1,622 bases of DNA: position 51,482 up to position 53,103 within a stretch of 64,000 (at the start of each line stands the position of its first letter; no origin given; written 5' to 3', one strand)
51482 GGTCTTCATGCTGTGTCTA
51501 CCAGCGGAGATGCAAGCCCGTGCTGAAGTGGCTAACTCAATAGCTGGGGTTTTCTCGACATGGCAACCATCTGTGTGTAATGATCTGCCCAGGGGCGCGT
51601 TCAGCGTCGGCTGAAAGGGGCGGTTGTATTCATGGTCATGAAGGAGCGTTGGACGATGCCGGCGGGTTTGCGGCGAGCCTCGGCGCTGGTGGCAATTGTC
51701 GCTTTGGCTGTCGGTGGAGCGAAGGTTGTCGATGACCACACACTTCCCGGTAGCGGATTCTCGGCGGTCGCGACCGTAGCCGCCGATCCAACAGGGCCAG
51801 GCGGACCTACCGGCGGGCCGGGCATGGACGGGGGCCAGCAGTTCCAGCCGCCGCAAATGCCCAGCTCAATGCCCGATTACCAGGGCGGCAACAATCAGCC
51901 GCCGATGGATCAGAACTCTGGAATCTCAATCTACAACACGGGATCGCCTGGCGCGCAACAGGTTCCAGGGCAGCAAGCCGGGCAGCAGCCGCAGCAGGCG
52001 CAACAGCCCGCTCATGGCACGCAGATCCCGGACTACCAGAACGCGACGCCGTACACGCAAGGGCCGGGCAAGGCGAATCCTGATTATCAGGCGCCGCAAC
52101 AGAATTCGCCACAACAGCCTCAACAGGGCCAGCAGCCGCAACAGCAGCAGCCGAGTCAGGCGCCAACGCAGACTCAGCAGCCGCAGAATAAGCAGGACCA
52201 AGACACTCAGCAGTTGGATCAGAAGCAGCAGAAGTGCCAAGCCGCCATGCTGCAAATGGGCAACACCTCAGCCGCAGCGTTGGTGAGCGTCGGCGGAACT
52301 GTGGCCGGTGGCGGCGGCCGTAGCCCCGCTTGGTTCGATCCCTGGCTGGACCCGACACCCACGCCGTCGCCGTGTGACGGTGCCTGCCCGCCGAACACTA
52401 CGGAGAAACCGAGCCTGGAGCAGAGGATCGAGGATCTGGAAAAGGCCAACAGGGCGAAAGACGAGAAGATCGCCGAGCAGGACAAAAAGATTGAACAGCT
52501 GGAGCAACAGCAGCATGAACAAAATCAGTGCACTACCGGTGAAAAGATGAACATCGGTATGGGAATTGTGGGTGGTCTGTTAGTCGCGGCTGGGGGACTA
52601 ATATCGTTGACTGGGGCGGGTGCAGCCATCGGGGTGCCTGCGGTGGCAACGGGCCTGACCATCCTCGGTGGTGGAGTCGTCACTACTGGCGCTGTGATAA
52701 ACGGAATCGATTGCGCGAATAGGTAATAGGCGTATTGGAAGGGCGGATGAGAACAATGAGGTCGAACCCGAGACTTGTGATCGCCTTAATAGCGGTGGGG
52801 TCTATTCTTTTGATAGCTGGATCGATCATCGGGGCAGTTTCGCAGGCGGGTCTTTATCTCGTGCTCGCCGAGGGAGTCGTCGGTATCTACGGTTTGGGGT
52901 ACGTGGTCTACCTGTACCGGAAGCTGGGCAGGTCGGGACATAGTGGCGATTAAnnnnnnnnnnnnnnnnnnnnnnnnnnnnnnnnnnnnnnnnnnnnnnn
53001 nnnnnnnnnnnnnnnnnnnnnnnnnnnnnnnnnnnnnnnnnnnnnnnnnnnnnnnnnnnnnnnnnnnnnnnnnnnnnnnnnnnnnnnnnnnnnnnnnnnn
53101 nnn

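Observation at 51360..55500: AT-rich accessory (moron) island inside prophage B encoding secreted and membrane proteins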

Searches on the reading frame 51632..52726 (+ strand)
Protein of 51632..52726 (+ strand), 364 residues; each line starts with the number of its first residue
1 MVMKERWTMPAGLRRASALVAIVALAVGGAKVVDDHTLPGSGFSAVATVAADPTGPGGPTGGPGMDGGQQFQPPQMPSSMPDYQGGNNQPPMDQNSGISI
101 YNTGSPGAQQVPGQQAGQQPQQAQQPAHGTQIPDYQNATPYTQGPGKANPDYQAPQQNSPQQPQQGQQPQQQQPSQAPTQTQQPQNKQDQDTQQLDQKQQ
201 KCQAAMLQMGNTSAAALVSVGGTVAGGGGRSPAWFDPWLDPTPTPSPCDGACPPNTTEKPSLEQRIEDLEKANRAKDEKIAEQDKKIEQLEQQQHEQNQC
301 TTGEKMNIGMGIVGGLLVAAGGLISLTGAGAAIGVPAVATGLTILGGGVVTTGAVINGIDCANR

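Call 4: search_protein_families(library=pfam, proteins=[window:51632-52726:+], max_evalue=0.1)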
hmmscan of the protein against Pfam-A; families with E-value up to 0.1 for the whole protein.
window:51632-52726:+ (364 aa): 1 family
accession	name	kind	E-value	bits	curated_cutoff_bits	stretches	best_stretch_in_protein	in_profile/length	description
PF20705.2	DUF6821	-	0.082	13.2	27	0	260-335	36-111/174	Family of unknown function (DUF6821)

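Call 7: search_protein_families(library=phrogs, proteins=[window:51632-52726:+], max_evalue=0.01)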
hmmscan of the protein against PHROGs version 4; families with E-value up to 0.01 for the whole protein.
window:51632-52726:+ (364 aa): 4 families
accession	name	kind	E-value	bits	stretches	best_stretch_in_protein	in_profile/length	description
phrog_35557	-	unknown function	4.2e-136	454.9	1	1-352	1-346/368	-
phrog_30921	-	unknown function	1.1e-61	210.1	1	14-213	35-244/489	-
phrog_38798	-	unknown function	0.0022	19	1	277-319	11-52/57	-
phrog_2619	-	unknown function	0.0055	17.9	1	261-301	65-105/124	-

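Call 8: search_protein_families(library=padloc, proteins=[window:51632-52726:+], max_evalue=0.1)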
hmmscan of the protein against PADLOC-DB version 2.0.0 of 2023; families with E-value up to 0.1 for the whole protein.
window:51632-52726:+ (364 aa): 0 families

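Call 19: find_homologous_proteins(query=window:51632-52726:+, max_evalue=0.001)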
Query window:51632-52726:+ (364 aa): 226 proteins with E <= 0.001 among 8000 candidates; the best 120 are listed.
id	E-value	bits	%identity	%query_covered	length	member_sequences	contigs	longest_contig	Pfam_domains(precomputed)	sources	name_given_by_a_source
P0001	2.4e-218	743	97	98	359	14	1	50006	-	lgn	-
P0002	2.0e-183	628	98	82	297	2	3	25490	-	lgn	-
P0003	1.4e-118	414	62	95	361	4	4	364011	-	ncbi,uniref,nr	ncbi:hypothetical protein [Mycobacteroides abscessus]|uniref:hypothetical protein n=1 Tax=Mycobacter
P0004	3.3e-115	403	60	100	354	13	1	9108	-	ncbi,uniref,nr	ncbi:hypothetical protein [Mycobacteroides abscessus]|uniref:hypothetical protein n=1 Tax=Mycobacter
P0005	4.4e-115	403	61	93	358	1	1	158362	-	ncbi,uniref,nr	ncbi:hypothetical protein DE4585_02544 [Mycobacteroides salmoniphilum]|uniref:Uncharacterized protei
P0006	3.2e-114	400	69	78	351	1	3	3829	-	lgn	-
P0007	5.5e-113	396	61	85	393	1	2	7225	-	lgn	-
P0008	4.9e-112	393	68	78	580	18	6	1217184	-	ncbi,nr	ncbi:Uncharacterised protein [Mycobacteroides abscessus subsp. bolletii]|nr:Uncharacterised protein 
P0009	2.2e-110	387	57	91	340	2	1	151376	-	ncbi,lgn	-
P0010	2.7e-109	384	59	94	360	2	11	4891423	-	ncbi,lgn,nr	ncbi:hypothetical protein E3G69_000750 [Mycobacteroides abscessus]|nr:hypothetical protein [Mycobact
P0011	9.5e-109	382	59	100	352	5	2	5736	-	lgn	-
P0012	1.2e-107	378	56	96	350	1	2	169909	-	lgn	-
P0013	6.5e-107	376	63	83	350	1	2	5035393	-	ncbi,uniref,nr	ncbi:hypothetical protein MABM_26160 [Mycobacteroides abscessus]|uniref:Uncharacterized protein n=1 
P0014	9.6e-107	375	65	74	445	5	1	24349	-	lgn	-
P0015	6.0e-106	373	54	97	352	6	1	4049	-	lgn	-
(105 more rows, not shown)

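Call 22: search_protein_families(library=pfam, alignment_id=A3, max_evalue=0.001)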
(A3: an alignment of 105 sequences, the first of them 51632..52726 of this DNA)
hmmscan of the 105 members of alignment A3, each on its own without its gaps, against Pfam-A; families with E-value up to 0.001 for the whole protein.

A. member 1, window:51632-52726:+ (364 aa): 0 families

B. families by the number of members that match (of 105 scanned): 17 families
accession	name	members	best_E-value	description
PF00413.30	Peptidase_M10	7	6.4e-07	Matrixin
PF09056.16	Phospholip_A2_3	5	8.2e-09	Prokaryotic phospholipase A2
PF22322.1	DUF6973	3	1.1e-18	Domain of unknown function (DUF6973)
PF01510.30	Amidase_2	3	5.4e-12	N-acetylmuramoyl-L-alanine amidase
PF03153.18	TFIIA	3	0.00028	Transcription factor IIA, alpha/beta subunit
PF13583.11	Reprolysin_4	2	2.7e-06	Metallo-peptidase family M12B Reprolysin-like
PF13688.12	Reprolysin_5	2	0.00013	Metallo-peptidase family M12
PF16313.11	DUF4953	2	0.00027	Met-zincin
PF13582.12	Reprolysin_3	2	0.00029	Metallo-peptidase family M12B Reprolysin-like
PF15533.11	Ntox33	1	3.1e-28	Bacterial toxin 33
PF10783.14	DUF2599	1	1.3e-07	Protein of unknown function (DUF2599)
PF00182.24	Glyco_hydro_19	1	1.6e-05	Chitinase class I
PF04888.17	SseC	1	0.00013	Secretion system effector C (SseC) like family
PF01400.30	Astacin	1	0.00028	Astacin (Peptidase family M12A)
PF08614.16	ATG16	1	0.00036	Autophagy protein 16 (ATG16)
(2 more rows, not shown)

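Call 36: search_protein_families(library=ncbifam, proteins=[window:51632-52726:+], max_evalue=0.01)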
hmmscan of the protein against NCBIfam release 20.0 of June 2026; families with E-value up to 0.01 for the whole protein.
window:51632-52726:+ (364 aa): 2 families
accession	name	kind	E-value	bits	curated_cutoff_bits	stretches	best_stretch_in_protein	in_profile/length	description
NF051442.1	NheB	equivalog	0.0029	16.8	500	1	280-351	208-283/398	non-hemolytic enterotoxin subunit B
NF033928.1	alph_xenorhab_A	subfamily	0.0072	15.7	125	0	261-320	166-223/339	alpha-xenorhabdolysin family binary toxin subunit A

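Call 38: find_related_loci(query=A3, collection=genome_contigs, flank=5000)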
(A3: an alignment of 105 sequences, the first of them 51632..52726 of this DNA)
Query A3 (364 aa) in genome_contigs; peptide patterns used: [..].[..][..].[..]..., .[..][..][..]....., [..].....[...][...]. (x = any residue, [..] = any of these).
94 stretches matched a pattern; 64 encode a relative of the query (tblastn E <= 1e-3); 64 distinct loci.
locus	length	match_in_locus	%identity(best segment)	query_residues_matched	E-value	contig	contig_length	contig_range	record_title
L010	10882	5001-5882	62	1-289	1e-70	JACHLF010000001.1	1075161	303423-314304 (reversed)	Mycobacteroides chelonae strain S00154 Ga0436320_01, whole genome shotgun sequence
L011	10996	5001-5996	60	1-347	5e-67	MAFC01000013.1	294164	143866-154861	Mycobacterium sp. D16R12 sctg_0007_0001, whole genome shotgun sequence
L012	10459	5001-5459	86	1-152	9e-63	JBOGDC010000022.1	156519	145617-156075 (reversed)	MAG: Mycobacterium sp. isolate H1-B2_metawrap_bin.13 k127_232318, whole genome shotgun sequence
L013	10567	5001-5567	66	1-184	3e-62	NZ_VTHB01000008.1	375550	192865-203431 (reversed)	Mycobacteroides sp. CBMA 271 strain CBMA271 271_pilon_C8, whole genome shotgun sequence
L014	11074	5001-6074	58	1-363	1e-61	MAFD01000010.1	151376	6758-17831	Mycobacterium sp. D16R18 sctg_0010_0001, whole genome shotgun sequence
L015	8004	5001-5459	88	1-152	8e-62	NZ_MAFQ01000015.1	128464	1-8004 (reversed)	Mycobacteroides franklinii strain CV002 sctg_0013_0001, whole genome shotgun sequence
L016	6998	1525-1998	80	1-157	3e-55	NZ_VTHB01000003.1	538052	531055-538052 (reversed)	Mycobacteroides sp. CBMA 271 strain CBMA271 271_pilon_C3, whole genome shotgun sequence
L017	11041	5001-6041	51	1-355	3e-54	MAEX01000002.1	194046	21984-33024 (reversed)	Mycobacterium sp. D16Q14 sctg_0002_0001, whole genome shotgun sequence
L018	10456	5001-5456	80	1-152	1e-52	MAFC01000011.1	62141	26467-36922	Mycobacterium sp. D16R12 sctg_0006_0002, whole genome shotgun sequence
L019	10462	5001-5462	74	1-152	2e-51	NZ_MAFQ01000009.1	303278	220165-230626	Mycobacteroides franklinii strain CV002 sctg_0007_0001, whole genome shotgun sequence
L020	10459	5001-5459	82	1-152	2e-48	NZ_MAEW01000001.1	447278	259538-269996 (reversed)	Mycobacterium sp. D16Q13 sctg_0001_0001, whole genome shotgun sequence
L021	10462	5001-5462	70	1-154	6e-48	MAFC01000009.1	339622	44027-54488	Mycobacterium sp. D16R12 sctg_0005_0001, whole genome shotgun sequence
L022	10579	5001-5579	61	1-187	2e-46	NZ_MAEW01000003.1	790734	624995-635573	Mycobacterium sp. D16Q13 sctg_0001_0003, whole genome shotgun sequence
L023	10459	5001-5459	68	1-152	4e-45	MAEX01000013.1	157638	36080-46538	Mycobacterium sp. D16Q14 sctg_0012_0001, whole genome shotgun sequence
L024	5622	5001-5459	66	1-152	8e-44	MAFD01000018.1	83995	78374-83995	Mycobacterium sp. D16R18 sctg_0018_0001, whole genome shotgun sequence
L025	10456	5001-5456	65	1-152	1e-38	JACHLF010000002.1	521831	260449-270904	Mycobacteroides chelonae strain S00154 Ga0436320_02, whole genome shotgun sequence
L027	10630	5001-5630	51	1-196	1e-33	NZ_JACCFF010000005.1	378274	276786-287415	Mycobacteroides sp. LB1 contig00005, whole genome shotgun sequence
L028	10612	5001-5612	45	2-201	1e-33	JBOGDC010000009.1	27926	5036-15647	MAG: Mycobacterium sp. isolate H1-B2_metawrap_bin.13 k127_58546, whole genome shotgun sequence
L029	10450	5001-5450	61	3-152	6e-32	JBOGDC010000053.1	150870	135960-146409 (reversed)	MAG: Mycobacterium sp. isolate H1-B2_metawrap_bin.13 k127_267559, whole genome shotgun sequence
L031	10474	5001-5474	50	6-158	2e-31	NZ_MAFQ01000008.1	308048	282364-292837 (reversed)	Mycobacteroides franklinii strain CV002 sctg_0006_0001, whole genome shotgun sequence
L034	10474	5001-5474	61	2-160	5e-30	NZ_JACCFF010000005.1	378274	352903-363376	Mycobacteroides sp. LB1 contig00005, whole genome shotgun sequence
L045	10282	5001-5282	65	69-158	1e-26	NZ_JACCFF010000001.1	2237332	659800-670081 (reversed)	Mycobacteroides sp. LB1 contig00001, whole genome shotgun sequence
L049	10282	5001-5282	63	69-158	1e-25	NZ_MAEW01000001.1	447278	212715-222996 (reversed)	Mycobacterium sp. D16Q13 sctg_0001_0001, whole genome shotgun sequence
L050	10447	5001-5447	55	9-155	1e-25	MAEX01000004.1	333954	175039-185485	Mycobacterium sp. D16Q14 sctg_0003_0001, whole genome shotgun sequence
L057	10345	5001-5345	64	10-126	3e-23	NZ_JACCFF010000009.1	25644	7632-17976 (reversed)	Mycobacteroides sp. LB1 contig00009, whole genome shotgun sequence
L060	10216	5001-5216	67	82-152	4e-22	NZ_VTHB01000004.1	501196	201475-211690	Mycobacteroides sp. CBMA 271 strain CBMA271 271_pilon_C4, whole genome shotgun sequence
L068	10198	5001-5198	59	70-135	2e-13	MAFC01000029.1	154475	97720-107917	Mycobacterium sp. D16R12 sctg_0015_0001, whole genome shotgun sequence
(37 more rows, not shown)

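Call 60: search_protein_families(library=pfam, proteins=[L049:4020-7682:+, L045:3885-7460:+, L031:4158-7175:+, L068:3822-6071:+, L027:4956-7100:+, L029:4992-6860:+, L012:5001-6743:+], max_evalue=0.001)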
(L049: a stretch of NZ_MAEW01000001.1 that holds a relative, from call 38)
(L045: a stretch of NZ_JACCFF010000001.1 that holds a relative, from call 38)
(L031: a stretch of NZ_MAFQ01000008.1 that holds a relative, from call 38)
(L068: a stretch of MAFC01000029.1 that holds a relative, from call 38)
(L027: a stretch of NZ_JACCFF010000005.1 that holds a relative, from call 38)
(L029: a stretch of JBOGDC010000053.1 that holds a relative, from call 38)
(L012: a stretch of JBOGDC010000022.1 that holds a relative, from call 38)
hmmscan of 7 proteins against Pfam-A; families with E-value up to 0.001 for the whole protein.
L049:4020-7682:+ (1220 aa): 1 family
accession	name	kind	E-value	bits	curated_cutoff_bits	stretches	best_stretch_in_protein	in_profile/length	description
PF13930.12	Endonuclea_NS_2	-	2.2e-22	80.1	27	1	1082-1204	2-126/132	DNA/RNA non-specific endonuclease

L045:3885-7460:+ (1191 aa): 1 family
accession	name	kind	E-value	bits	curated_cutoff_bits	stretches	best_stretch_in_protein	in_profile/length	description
PF13930.12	Endonuclea_NS_2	-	1.3e-16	61.4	27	1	1055-1177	8-129/132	DNA/RNA non-specific endonuclease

L031:4158-7175:+ (1005 aa): 1 family
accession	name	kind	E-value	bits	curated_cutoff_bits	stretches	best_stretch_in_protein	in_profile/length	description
PF00182.24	Glyco_hydro_19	-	5.9e-13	49.6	25.5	1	872-988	84-199/232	Chitinase class I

L068:3822-6071:+ (749 aa): 0 families

L027:4956-7100:+ (714 aa): 1 family
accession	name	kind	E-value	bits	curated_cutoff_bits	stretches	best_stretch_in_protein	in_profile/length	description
PF03496.20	ADPrib_exo_Tox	-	1.4e-07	31.5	23.4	1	566-707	16-185/196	ADP-ribosyltransferase exoenzyme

L029:4992-6860:+ (622 aa): 0 families

L012:5001-6743:+ (580 aa): 0 families

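Call 72: search_protein_families(library=pfam, proteins=[L012:6754-7440:+, L016:3003-4076:+, L020:6672-7199:+, L027:7101-7523:+, L028:6478-7293:+, L029:6866-7435:+, L034:6839-7555:+, L050:6305-7309:+, L025:6583-7008:+], max_evalue=0.01)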
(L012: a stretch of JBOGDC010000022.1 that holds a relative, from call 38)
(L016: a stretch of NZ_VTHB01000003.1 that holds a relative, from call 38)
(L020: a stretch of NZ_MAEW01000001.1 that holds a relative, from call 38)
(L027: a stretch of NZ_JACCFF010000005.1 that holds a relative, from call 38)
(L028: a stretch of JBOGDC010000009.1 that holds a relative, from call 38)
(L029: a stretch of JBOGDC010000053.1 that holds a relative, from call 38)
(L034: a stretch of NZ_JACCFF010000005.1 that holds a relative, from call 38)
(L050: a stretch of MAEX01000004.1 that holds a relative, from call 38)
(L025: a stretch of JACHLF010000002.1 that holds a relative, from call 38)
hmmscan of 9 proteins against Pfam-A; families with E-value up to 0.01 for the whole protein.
L012:6754-7440:+ (228 aa): 1 family
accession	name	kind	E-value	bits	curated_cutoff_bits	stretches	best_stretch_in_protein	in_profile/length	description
PF18702.7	DUF5642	-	1.2e-13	51.8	26.2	1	42-226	1-186/186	Domain of unknown function (DUF5642)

L016:3003-4076:+ (357 aa): 1 family
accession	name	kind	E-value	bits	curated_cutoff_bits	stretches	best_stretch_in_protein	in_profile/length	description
PF12079.13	DUF3558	-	0.0032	17.9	34.1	0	26-92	1-60/173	Protein of unknown function (DUF3558)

L020:6672-7199:+ (175 aa): 0 families

L027:7101-7523:+ (140 aa): 0 families

L028:6478-7293:+ (271 aa): 0 families

L029:6866-7435:+ (189 aa): 0 families

L034:6839-7555:+ (238 aa): 1 family
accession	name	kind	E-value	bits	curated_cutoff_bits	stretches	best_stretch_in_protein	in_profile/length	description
PF16708.10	LppA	-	1.2e-27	97.3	26.4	1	55-217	7-151/153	Lipoprotein confined to pathogenic Mycobacterium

L050:6305-7309:+ (334 aa): 0 families

L025:6583-7008:+ (141 aa): 0 families

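Call 73: search_protein_families(library=pfam, proteins=[L012:5001-6743:+, L016:1525-3030:+, L020:5001-6659:+, L028:4977-6449:+, L029:4992-6860:+, L034:4908-6842:+, L050:4959-6314:+, L025:4836-6617:+, L060:4605-6236:+, L057:4893-6248:+], max_evalue=0.01)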
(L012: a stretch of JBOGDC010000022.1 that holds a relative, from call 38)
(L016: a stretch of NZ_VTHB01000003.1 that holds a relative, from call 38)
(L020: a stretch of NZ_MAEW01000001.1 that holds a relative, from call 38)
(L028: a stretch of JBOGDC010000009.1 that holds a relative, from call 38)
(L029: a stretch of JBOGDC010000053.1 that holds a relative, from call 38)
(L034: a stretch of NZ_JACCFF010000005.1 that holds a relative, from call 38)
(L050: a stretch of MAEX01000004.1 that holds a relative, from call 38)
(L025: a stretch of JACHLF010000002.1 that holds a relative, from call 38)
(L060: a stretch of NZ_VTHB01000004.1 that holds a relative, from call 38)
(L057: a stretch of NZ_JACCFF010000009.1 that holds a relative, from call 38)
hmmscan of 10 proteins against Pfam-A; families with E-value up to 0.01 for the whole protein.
L012:5001-6743:+ (580 aa): 0 families

L016:1525-3030:+ (501 aa): 0 families

L020:5001-6659:+ (552 aa): 0 families

L028:4977-6449:+ (490 aa): 1 family
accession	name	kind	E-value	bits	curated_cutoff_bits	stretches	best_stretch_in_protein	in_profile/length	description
PF00648.27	Peptidase_C2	-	1e-07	31.8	23.8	1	240-447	50-244/297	Calpain family cysteine protease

L029:4992-6860:+ (622 aa): 1 family
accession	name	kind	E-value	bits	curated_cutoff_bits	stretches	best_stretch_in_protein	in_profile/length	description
PF00413.30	Peptidase_M10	-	0.0065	16.8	24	0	281-338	91-132/159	Matrixin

L034:4908-6842:+ (644 aa): 4 families
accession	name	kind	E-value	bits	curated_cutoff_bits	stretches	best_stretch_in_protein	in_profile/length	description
PF06259.18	Abhydrolase_8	-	6.4e-47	159.9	20.5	1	393-565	1-173/178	Alpha/beta hydrolase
PF03153.18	TFIIA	-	0.0002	21.9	36.2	1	107-328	83-283/415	Transcription factor IIA, alpha/beta subunit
PF01083.28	Cutinase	-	0.00047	20.6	25.9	1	452-562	34-144/173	Cutinase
PF12146.15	Hydrolase_4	-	0.0058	16.4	27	0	484-531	60-106/239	Serine aminopeptidase, S33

L050:4959-6314:+ (451 aa): 0 families

L025:4836-6617:+ (593 aa): 1 family
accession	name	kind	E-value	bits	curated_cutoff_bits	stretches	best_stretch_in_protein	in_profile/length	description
PF22322.1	DUF6973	-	4.4e-11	42.9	27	1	466-565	19-117/124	Domain of unknown function (DUF6973)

L060:4605-6236:+ (543 aa): 0 families

L057:4893-6248:+ (451 aa): 0 families

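Call 81: search_protein_families(library=pfam, proteins=[L011:24-1421:+, L011:2066-3112:+, L011:8398-9114:-, L011:9434-10996:+, L050:698-1324:-, L050:3403-4062:-, L050:9290-10084:+, L034:1354-2169:+, L034:2849-3661:+, L034:9433-10474:+], max_evalue=0.0001)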
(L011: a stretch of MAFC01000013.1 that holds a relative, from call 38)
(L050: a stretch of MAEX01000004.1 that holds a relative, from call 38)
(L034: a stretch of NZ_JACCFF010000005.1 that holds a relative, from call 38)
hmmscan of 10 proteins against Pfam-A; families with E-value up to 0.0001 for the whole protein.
L011:24-1421:+ (465 aa): 1 family
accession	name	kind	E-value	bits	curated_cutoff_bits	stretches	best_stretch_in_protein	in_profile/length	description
PF13148.11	DUF3987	-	6.5e-07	29.3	27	0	105-184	149-229/364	Protein of unknown function (DUF3987)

L011:2066-3112:+ (348 aa): 0 families

L011:8398-9114:- (238 aa): 2 families
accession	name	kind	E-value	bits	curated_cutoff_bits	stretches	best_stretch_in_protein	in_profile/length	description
PF17754.6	TetR_C_14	-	3.1e-09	37.2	22.7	1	147-232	29-111/112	MftR C-terminal domain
PF00440.29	TetR_N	-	2.5e-07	30.8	24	1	57-97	3-42/47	Bacterial regulatory proteins, tetR family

L011:9434-10996:+ (521 aa): 3 families
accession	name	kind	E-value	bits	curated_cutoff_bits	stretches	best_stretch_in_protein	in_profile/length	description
PF00732.25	GMC_oxred_N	-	3.8e-53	181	23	1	8-296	2-218/218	GMC oxidoreductase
PF05199.19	GMC_oxred_C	-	7.1e-33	114.5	24.6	1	381-517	1-139/139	GMC oxidoreductase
PF00890.30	FAD_binding_2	-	5e-05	23.1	20.4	0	181-258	119-206/414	FAD binding domain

L050:698-1324:- (208 aa): 0 families

L050:3403-4062:- (219 aa): 0 families

L050:9290-10084:+ (264 aa): 0 families

L034:1354-2169:+ (271 aa): 0 families

L034:2849-3661:+ (270 aa): 1 family
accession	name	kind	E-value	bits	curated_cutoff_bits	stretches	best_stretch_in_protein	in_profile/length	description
PF09203.16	MspA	-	1.4e-36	126.5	22.9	1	78-268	1-178/179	MspA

L034:9433-10474:+ (347 aa): 1 family
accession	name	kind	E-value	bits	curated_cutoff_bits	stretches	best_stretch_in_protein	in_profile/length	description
PF03372.29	Exo_endo_phos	-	3.3e-08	34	24.5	1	147-328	1-158/225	Endonuclease/Exonuclease/phosphatase family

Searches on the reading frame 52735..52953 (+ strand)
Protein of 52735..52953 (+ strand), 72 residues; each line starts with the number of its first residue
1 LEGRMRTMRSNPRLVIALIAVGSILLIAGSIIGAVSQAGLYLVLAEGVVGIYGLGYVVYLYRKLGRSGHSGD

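Call 4: search_protein_families(library=pfam, proteins=[window:52735-52953:+], max_evalue=0.1)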
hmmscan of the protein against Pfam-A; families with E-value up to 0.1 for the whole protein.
window:52735-52953:+ (72 aa): 0 families

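Call 7: search_protein_families(library=phrogs, proteins=[window:52735-52953:+], max_evalue=0.01)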
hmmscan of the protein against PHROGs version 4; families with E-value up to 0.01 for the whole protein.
window:52735-52953:+ (72 aa): 0 families

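Call 8: search_protein_families(library=padloc, proteins=[window:52735-52953:+], max_evalue=0.1)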
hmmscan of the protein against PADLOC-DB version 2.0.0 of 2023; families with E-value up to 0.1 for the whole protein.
window:52735-52953:+ (72 aa): 0 families

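Call 36: search_protein_families(library=ncbifam, proteins=[window:52735-52953:+], max_evalue=0.01)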
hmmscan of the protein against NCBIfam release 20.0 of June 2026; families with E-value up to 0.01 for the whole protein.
window:52735-52953:+ (72 aa): 0 families
